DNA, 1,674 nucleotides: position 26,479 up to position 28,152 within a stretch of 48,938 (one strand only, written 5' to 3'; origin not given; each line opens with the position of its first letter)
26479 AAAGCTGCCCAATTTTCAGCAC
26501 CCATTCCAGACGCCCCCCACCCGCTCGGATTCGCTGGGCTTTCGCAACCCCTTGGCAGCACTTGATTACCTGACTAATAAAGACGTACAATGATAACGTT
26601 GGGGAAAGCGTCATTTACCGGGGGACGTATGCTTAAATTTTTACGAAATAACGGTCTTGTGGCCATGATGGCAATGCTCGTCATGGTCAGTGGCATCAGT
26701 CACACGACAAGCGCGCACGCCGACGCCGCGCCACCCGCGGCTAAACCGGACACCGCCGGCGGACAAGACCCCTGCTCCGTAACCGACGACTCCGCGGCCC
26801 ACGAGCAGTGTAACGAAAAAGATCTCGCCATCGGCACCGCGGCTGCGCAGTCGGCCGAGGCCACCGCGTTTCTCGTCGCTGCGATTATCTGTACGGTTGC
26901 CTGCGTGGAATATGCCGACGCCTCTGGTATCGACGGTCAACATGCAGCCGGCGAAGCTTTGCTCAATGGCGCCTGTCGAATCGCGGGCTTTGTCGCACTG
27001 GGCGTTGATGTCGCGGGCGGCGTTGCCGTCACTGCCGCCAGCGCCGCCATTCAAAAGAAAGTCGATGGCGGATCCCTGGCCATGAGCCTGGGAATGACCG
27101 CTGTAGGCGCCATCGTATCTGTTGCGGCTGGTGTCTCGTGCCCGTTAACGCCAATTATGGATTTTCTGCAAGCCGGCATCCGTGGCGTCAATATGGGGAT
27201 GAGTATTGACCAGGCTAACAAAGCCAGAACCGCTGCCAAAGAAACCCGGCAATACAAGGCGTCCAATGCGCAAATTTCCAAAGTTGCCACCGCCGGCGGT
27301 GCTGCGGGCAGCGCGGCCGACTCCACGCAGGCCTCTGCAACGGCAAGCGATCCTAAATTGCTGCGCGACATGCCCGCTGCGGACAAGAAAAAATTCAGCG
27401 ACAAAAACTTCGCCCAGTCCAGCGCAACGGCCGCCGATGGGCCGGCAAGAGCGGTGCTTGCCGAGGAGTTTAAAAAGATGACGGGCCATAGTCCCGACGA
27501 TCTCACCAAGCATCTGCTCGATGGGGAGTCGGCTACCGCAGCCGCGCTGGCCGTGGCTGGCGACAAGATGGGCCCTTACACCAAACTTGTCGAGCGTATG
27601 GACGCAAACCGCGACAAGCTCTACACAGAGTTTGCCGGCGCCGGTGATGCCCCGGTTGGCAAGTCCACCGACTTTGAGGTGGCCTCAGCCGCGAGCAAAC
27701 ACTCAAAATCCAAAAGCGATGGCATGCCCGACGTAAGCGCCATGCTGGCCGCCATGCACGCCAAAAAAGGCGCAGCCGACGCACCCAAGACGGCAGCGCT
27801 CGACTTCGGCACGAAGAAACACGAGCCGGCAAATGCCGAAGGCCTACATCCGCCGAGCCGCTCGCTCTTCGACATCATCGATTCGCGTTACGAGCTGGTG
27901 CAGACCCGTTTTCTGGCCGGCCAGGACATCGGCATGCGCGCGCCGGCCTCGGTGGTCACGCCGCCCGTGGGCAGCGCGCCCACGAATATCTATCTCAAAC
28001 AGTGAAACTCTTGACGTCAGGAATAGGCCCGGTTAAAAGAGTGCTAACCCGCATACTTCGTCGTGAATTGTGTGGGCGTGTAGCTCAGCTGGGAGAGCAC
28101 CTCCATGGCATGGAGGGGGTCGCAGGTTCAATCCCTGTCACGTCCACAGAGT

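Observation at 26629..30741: Paralogous pair of signal-peptide Ala/Gly-rich proteins of unknown family flanking tRNA-Ala(GGC)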

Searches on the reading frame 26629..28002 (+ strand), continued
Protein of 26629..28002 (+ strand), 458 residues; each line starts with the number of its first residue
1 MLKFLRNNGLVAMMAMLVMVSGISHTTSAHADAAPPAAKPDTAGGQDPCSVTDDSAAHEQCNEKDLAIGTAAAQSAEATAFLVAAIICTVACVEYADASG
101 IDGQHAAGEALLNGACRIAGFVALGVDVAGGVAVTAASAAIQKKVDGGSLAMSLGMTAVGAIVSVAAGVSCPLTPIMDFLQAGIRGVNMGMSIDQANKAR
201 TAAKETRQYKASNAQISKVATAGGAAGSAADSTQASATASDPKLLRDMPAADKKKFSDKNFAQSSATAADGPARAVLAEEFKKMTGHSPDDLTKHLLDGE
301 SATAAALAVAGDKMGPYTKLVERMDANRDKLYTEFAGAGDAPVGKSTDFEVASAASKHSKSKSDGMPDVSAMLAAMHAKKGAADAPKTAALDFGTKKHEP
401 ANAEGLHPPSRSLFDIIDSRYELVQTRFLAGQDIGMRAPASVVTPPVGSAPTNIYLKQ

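Call 64: fold_search(model_id=the predicted structure, library=viral)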
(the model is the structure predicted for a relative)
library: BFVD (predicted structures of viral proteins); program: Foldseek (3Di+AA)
matches with E <= 10: 131; with E <= 0.001: 0
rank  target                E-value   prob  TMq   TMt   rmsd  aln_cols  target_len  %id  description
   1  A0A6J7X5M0            8.2e-02  0.13  0.10  0.05  30.3       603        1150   12  Uncharacterized protein (Fragment) [uncultured Caudovirales phage]
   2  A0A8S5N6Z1            1.7e-01  0.10  0.09  0.11  27.8       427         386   11  Uncharacterized protein [Myoviridae sp. ctsip2]
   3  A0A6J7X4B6            1.8e-01  0.08  0.09  0.07  32.6       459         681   14  Injection protein (Fragment) [uncultured Caudovirales phage]
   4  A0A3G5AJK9            2.1e-01  0.20  0.12  0.16  33.1       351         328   12  Uncharacterized protein [Sylvanvirus sp.]
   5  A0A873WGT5            2.1e-01  0.18  0.12  0.15  22.8       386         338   13  (no name in the UniProt tables at hand)
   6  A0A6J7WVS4            2.8e-01  0.14  0.12  0.11  31.4       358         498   14  DNA-binding protein Dps [uncultured Caudovirales phage]
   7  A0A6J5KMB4            3.5e-01  0.11  0.11  0.13  28.5       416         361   12  Uncharacterized protein [uncultured Caudovirales phage]
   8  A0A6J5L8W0            3.7e-01  0.16  0.14  0.17  32.9       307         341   11  Flagellar basal-body/hook protein, C-terminal domain containing protein [uncultured Caudovirales phage]
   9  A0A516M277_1          4.2e-01  0.06  0.11  0.06  30.9       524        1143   12  (no name in the UniProt tables at hand)
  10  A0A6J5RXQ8            4.4e-01  0.16  0.14  0.08  30.9       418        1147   11  Uncharacterized protein [uncultured Caudovirales phage]
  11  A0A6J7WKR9            4.6e-01  0.15  0.16  0.13  37.1       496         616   12  Uncharacterized protein [uncultured Caudovirales phage]
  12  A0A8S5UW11            5.0e-01  0.23  0.15  0.07  52.1       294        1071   17  Uncharacterized protein [Siphoviridae sp. ctgaU3]
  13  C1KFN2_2              5.0e-01  0.08  0.10  0.05  33.1       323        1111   16  Putative tail fibre protein [Lactobacillus phage Lb338-1]
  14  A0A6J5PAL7            5.5e-01  0.08  0.10  0.07  34.3       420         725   15  Uncharacterized protein [uncultured Caudovirales phage]
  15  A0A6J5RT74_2          6.0e-01  0.12  0.15  0.08  33.1       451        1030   13  Tape measure protein [uncultured Caudovirales phage]
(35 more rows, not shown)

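Call 71: list_cluster_members(proteins=[P0011, P0013, P0014, P0015, P0016, P0019, P0020, P0023, P0025, P0030])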
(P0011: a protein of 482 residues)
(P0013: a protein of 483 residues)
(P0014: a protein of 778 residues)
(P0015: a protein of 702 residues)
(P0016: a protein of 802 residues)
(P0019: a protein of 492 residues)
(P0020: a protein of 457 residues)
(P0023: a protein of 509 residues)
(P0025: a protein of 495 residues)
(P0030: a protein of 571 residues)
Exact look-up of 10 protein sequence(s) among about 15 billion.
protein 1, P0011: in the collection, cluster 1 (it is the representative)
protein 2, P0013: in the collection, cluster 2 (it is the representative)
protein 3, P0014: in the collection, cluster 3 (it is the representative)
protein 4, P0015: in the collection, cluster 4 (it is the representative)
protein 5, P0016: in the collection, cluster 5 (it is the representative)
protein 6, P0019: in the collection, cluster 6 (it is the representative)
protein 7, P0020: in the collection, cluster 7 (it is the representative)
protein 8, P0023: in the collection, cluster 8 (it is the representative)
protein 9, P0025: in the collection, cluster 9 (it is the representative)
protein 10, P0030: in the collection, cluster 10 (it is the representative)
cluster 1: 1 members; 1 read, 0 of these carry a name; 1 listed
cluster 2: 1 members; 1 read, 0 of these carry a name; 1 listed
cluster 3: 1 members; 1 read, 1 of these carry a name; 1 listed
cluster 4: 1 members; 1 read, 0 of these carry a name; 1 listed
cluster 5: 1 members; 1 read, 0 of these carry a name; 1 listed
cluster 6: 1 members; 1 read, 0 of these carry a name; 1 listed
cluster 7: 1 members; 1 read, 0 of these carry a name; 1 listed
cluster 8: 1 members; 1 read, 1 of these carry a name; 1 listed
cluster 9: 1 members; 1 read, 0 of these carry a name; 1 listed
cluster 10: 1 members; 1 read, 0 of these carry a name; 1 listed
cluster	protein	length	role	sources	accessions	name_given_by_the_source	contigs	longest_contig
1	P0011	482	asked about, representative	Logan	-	-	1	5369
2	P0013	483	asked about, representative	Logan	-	-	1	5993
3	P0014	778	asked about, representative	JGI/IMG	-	hypothetical protein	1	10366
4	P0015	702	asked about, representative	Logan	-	-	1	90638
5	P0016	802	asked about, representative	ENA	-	-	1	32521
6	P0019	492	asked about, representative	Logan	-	-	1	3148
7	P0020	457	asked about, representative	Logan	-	-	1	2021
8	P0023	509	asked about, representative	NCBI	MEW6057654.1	MAG: hypothetical protein AB1540_13665 [Bdellovibrionota bacterium]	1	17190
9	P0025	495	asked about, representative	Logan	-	-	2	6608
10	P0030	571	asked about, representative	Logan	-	-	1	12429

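Call 72: find_encoding_contigs(protein=P0015, flank=10000, max_places=1)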
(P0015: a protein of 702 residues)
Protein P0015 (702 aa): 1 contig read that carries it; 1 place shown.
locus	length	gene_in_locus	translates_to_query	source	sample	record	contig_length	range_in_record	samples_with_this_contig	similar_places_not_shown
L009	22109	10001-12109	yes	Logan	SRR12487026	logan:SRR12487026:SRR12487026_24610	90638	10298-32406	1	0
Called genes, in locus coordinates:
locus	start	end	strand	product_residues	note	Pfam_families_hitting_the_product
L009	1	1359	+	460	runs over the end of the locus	PF02660:G3P_acyltransf, PF01497:Peripla_BP_2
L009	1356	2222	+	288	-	PF01032:FecCD, PF00950:ABC-3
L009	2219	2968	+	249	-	PF02463:SMC_N (faint), PF00005:ABC_tran, PF13304:AAA_21 (faint)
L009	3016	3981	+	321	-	-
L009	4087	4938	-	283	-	-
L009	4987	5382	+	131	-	PF21157:DksA_N, PF01258:zf-dskA_traR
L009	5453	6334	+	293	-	PF00483:NTP_transferase, PF12804:NTP_transf_3 (faint)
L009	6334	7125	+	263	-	-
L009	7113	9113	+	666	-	PF17764:PriA_3primeBD, PF00270:DEAD, PF04851:ResIII, PF18319:Zn_ribbon_PriA, PF00271:Helicase_C, PF18074:PriA_C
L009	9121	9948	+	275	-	-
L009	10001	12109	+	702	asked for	-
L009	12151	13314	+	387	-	PF01699:Na_Ca_ex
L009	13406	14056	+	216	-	-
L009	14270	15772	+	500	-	-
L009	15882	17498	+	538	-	-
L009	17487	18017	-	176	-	-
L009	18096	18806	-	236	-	PF00160:Pro_isomerase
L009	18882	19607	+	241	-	PF00902:TatC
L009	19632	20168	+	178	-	PF12728:HTH_17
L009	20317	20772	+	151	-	-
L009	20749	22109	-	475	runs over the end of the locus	PF13231:PMT_2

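Call 73: find_encoding_contigs(protein=P0016, flank=10000, max_places=1)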
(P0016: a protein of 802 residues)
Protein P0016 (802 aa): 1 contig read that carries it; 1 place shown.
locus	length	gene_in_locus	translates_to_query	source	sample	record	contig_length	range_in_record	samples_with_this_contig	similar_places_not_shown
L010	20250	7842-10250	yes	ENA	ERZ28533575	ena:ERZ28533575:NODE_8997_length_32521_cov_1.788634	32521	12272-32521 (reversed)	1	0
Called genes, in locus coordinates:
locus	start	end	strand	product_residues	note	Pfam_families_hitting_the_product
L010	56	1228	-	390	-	-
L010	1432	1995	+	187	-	PF27742:CTXL_M (faint)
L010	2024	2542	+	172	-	-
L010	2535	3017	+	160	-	PF01272:GreA_GreB (weak)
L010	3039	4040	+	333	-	PF11583:AurF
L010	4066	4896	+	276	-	PF00561:Abhydrolase_1, PF12697:Abhydrolase_6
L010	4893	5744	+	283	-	PF00557:Peptidase_M24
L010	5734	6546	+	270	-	PF00106:adh_short, PF08659:KR (weak), PF13561:adh_short_C2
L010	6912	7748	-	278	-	PF04185:Phosphoesterase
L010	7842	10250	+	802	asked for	-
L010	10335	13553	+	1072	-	PF00873:ACR_tran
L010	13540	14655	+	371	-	PF25917:BSH_RND, PF25919:BSH_CusB (weak), PF25973:BSH_CzcB, PF25954:Beta-barrel_RND_2 (weak)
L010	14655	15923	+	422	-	PF02321:OEP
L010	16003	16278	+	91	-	-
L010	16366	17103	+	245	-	-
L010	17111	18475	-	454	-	-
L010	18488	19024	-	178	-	-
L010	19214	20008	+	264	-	-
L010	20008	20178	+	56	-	-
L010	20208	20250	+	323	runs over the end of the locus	-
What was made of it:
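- Long forms in L009 and L010 lie away from the cluster (calls 72, 73), so not every member needs the cluster next to it.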

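Call 90: predict_structure(alignment_id=A10)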
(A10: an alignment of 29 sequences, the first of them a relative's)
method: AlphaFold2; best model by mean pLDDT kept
length: 822 residues; sequences in the alignment: 29
mean_pLDDT: 61.8   pTM: 0.53
mean pLDDT of the five models: 61.8, 60.9, 57.8, 57.5, 56.8
residues with pLDDT >= 90: 123; 70-90: 178; 50-70: 193; < 50: 328
segments of 3 or more residues with pLDDT < 50: 1-8, 19-60, 166-225, 227-229, 251-253, 256-259, 322-385, 426-431, 436-439, 501-534, 585-607, 712-737, 748-755, 757-772, 807-822
pLDDT, mean of each block of 10 residues (from residue 1): 47 56 41 37 43 45 74 79 92 93 95 91 85 79 68 65 53 42 43 41 39 37 49 52 53 47 60 56 73 75 71 62 39 32 37 38 37 35 46 58 66 64 52 48 76 85 87 90 81 61 40 39 44 60 90 89 92 84 50 42 48 88 91 74 85 94 94 94 91 87 67 39 37 45 53 39 39 57 75 68 53 46 36
secondary structure, 60 per line:
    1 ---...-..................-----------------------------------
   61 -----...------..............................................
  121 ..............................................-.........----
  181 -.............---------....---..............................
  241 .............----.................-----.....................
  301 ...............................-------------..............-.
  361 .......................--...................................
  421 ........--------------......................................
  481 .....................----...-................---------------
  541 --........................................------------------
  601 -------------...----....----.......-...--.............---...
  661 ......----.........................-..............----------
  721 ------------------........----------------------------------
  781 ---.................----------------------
elements in order (helices of 4 or more, strands of 3 or more residues): H8-25 H75-166 H168-176 H182-194 H204-207 H211-253 H258-274 H280-331 H345-358 H360-383 H386-428 H443-501 H510-525 H543-582 H621-624 H629-635 H642-654 H658-666 H671-695 H697-710 H739-746 H784-800
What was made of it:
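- B is modelled with a 92-residue helix (call 90).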

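Call 92: search_protein_families(library=pfam, proteins=[L002:3-5126:-, L003:2667-6788:-, L007:3353-5434:-, L007:383-3232:-, L004:2240-4084:-, L002:5123-5677:-, L006:5701-6363:-, L003:7503-10001:+, L006:6563-9133:+, L006:10561-11784:+], max_evalue=0.1)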
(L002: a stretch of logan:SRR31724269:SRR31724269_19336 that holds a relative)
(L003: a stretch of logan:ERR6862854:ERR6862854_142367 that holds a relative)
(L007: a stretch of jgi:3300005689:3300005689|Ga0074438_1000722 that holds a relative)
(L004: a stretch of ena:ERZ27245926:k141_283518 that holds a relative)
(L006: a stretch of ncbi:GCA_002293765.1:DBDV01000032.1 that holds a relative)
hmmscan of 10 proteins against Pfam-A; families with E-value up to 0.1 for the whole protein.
L002:3-5126:- (1708 aa): 0 families

L003:2667-6788:- (1373 aa): 1 family
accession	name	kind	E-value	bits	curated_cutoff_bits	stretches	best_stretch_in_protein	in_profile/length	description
PF18579.7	Raf1_HTH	-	0.088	13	27.3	0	576-607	18-53/61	Rubisco accumulation factor 1 helix turn helix domain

L007:3353-5434:- (694 aa): 0 families

L007:383-3232:- (949 aa): 5 families
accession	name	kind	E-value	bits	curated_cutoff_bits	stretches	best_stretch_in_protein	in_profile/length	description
PF13202.12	EF-hand_5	-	2.8e-13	49.1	25.9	1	278-292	7-21/25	EF hand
PF00036.39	EF-hand_1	-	2.3e-08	33.4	25.4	0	279-294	9-24/29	EF hand domain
PF13499.12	EF-hand_7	-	0.00019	22.2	30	0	238-294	10-64/67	EF-hand domain pair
PF13405.12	EF-hand_6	-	0.00029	20.7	25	0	279-294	9-24/30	EF-hand domain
PF05033.22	Pre-SET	-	0.034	15.2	29.1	1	512-610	8-99/101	Pre-SET motif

L004:2240-4084:- (614 aa): 0 families

L002:5123-5677:- (184 aa): 0 families

L006:5701-6363:- (220 aa): 0 families

L003:7503-10001:+ (833 aa): 0 families

L006:6563-9133:+ (857 aa): 1 family
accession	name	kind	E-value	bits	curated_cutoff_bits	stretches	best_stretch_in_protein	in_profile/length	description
PF21019.4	Spectrin_3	-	0.037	14.9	24.4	0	414-447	11-44/68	Spectrin-like repeat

L006:10561-11784:+ (408 aa): 0 families

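Call 93: fold_search(model_id=the predicted structure, library=pdb)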
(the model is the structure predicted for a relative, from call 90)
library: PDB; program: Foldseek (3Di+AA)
matches with E <= 10: 89; with E <= 0.001: 0
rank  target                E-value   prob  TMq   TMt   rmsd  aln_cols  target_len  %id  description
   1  8w20_A                1.6e-03  0.69  0.10  0.11  79.2       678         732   13  Umb1 umbrella toxin particle (released 2024-04-17)
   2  7zr1_C                5.3e-01  0.08  0.07  0.08  71.7       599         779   11  Chaetomium thermophilum Mre11-Rad50-Nbs1 complex bound to ATPyS (composite structure) (released 2023-01-11)
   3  8pm6                  6.0e-01  0.05  0.07  0.07  48.3       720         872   11  Human bile salt export pump (BSEP) in complex with inhibitor GBM in nanodiscs (released 2023-11-22)
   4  7rtv_A                1.2e+00  0.20  0.16  0.24  21.8       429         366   12  Cryo-EM structure of monomeric TTYH2 (released 2021-09-22)
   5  5lki_A                1.2e+00  0.10  0.08  0.05  33.5       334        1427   13  Cryo-EM structure of the Tc toxin TcdA1 in its pore state (released 2016-08-31)
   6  7rtw_B                1.4e+00  0.06  0.06  0.13  37.9       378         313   13  Cryo-EM structure of a TTYH3 cis-dimer (released 2021-08-25)
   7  6h2e_Q                1.6e+00  0.16  0.10  0.25  21.4       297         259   11  Structure of the soluble AhlC of the tripartite alpha-pore forming toxin, AHL, from Aeromonas hydrophila. (released 2019-07-10)
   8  6h2f_F                1.7e+00  0.15  0.11  0.22  26.2       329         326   12  Structure of the pre-pore AhlB of the tripartite alpha-pore forming toxin, AHL, from Aeromonas hydrophila. (released 2019-07-10)
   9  6h2f_J                1.7e+00  0.13  0.10  0.19  26.3       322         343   13  Structure of the pre-pore AhlB of the tripartite alpha-pore forming toxin, AHL, from Aeromonas hydrophila. (released 2019-07-10)
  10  6r1j_J                1.9e+00  0.15  0.09  0.25  20.2       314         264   11  Structure of the soluble AhlC triple head mutant of the tripartite alpha-pore forming toxin, AHL, from Aeromonas hydro (released 2019-07-10)
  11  6grj_H                1.9e+00  0.08  0.09  0.18  30.0       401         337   13  Structure of the AhlB pore of the tripartite alpha-pore forming toxin, AHL, from Aeromonas hydrophila. (released 2019-07-03)
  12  6h2f_A                2.2e+00  0.11  0.11  0.22  27.8       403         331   13  Structure of the pre-pore AhlB of the tripartite alpha-pore forming toxin, AHL, from Aeromonas hydrophila. (released 2019-07-10)
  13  7rtu_B                2.4e+00  0.12  0.15  0.23  20.6       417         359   11  Cryo-EM structure of a TTYH2 trans-dimer (released 2021-08-25)
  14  8y6h_A                2.4e+00  0.02  0.07  0.09  47.2       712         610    9  P-glycoprotein in complex with UIC2 Fab and triple elacridar molecules in LMNG detergent (released 2024-04-17)
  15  7a0g_III              2.5e+00  0.11  0.09  0.21  24.2       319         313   11  Structure of the SmhB pore of the tripartite alpha-pore forming toxin, Smh, from Serratia marcescens. (released 2021-03-31)
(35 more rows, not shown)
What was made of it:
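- Closest known: UmbC, the stalk and ring protein of Streptomyces umbrella toxin particles. Same: It is the best Foldseek match of the B model (E 1.6e-3, probability 0.69, call 93).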

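Call 97: search_dna_similar(query=window:26629-28002:+, collection=plasmids, mode=protein, max_evalue=0.001, max_rows=5)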
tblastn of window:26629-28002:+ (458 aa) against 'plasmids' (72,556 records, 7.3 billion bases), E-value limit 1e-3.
No match.

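Call 98: search_dna_similar(query=window:26629-28002:+, collection=phages, mode=protein, max_evalue=0.001, max_rows=5)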
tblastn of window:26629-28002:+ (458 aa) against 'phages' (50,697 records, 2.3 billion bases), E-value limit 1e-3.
No match.

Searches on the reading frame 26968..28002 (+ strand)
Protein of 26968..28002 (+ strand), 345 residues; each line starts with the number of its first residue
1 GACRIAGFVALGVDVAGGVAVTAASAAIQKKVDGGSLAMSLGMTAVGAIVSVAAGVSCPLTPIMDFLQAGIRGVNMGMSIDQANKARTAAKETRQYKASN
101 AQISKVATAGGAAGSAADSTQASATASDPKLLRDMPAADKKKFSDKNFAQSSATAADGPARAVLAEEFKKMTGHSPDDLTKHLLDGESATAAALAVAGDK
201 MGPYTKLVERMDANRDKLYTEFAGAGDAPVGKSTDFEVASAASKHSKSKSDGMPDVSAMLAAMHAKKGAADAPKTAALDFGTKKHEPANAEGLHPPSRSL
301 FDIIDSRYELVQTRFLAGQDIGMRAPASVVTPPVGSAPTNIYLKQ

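Call 20: find_related_loci(query=A4, collection=genome_contigs, flank=10000)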
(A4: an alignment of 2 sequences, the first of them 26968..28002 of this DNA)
Query A4 (345 aa) in genome_contigs; peptide patterns used: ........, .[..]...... (x = any residue, [..] = any of these).
144 stretches matched a pattern; 1 encode a relative of the query (tblastn E <= 1e-3); 1 distinct loci.
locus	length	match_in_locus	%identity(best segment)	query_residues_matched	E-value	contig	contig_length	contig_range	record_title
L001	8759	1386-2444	43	2-345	8e-77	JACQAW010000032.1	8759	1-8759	MAG: Deltaproteobacteria bacterium isolate NC_groundwater_926_Pr1_S-0.2um_57_13 Montesol18-Sp2_coassembly_scaffold_10735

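Call 24: find_homologous_proteins(query=A4, max_evalue=0.01)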
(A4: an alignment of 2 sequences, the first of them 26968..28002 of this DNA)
Query A4 (2 sequences) (345 aa, profile of the alignment): 1 proteins with E <= 0.01 among 8000 candidates.
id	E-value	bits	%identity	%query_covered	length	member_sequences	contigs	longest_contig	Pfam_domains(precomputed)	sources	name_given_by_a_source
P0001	2.2e-192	657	100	100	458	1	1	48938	-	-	-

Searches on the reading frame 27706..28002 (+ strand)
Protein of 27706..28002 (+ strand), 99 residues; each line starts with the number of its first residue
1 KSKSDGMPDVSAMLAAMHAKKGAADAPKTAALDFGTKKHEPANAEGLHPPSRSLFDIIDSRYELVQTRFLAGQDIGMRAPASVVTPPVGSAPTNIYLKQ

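Call 58: find_homologous_proteins(query=A8, max_evalue=0.01)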
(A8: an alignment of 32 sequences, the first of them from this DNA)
Query A8 (32 sequences) (99 aa, profile of the alignment): 1 proteins with E <= 0.01 among 829 candidates.
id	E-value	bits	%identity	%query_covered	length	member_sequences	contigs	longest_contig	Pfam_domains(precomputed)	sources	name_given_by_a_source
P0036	4.6e-6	45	67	3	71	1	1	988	-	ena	-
